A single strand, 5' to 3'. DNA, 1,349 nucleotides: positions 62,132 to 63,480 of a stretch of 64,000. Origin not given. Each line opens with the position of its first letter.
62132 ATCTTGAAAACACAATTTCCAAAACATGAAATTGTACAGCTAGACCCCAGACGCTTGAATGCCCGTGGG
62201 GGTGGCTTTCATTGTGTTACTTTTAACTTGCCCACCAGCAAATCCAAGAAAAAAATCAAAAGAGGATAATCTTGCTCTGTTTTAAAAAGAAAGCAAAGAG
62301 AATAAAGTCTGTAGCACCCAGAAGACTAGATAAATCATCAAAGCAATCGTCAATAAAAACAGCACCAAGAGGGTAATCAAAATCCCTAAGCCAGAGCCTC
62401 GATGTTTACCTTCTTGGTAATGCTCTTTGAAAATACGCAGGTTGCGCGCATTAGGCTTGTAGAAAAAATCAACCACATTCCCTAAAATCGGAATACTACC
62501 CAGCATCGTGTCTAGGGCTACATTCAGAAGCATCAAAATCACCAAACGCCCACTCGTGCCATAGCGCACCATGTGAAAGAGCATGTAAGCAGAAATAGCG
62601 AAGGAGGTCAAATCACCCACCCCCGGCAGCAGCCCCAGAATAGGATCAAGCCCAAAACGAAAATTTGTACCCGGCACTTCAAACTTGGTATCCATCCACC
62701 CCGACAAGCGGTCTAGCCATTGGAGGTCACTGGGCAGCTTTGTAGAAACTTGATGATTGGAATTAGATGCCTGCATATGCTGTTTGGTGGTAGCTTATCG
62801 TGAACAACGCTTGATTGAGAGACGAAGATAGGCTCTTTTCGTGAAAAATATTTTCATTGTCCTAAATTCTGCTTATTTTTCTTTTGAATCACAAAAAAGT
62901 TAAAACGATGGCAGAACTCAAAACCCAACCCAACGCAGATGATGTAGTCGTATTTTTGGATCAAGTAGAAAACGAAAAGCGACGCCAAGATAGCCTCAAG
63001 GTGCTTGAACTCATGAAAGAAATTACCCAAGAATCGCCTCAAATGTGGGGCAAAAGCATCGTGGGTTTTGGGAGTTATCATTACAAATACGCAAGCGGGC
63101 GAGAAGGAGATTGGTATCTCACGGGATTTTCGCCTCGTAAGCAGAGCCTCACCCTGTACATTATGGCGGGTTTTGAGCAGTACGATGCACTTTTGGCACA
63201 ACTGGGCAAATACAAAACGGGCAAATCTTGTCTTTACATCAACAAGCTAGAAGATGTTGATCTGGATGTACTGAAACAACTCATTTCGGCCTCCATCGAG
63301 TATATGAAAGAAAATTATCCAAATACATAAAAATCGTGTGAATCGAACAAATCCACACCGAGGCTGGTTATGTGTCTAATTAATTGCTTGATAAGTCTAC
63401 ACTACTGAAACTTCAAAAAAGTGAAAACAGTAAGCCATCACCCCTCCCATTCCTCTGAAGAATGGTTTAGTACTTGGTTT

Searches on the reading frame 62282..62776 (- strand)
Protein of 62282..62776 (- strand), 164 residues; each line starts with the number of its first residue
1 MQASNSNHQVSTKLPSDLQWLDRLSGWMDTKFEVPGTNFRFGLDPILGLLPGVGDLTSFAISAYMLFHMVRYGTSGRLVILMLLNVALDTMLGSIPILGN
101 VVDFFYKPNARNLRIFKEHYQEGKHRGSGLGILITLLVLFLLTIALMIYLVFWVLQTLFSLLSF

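Call 63: search_protein_families(library=pfam, proteins=[window:62282-62776:-], max_evalue=0.0001)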
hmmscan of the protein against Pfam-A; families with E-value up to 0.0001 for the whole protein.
window:62282-62776:- (164 aa): 1 family
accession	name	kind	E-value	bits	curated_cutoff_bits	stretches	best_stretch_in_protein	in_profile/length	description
PF13430.11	DUF4112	-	8.7e-31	106.7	23.3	1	18-119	2-104/105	Domain of unknown function (DUF4112)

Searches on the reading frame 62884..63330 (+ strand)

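Call 15: search_protein_families(library=pfam, proteins=[window:62884-63330:+], max_evalue=0.0001)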
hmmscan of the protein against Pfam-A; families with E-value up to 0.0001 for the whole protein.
window:62884-63330:+ (148 aa): 1 family
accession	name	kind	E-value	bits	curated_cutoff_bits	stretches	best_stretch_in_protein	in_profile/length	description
PF08818.16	DUF1801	-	3.9e-15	56.5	27.2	1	37-137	5-84/85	Domain of unknown function (DU1801)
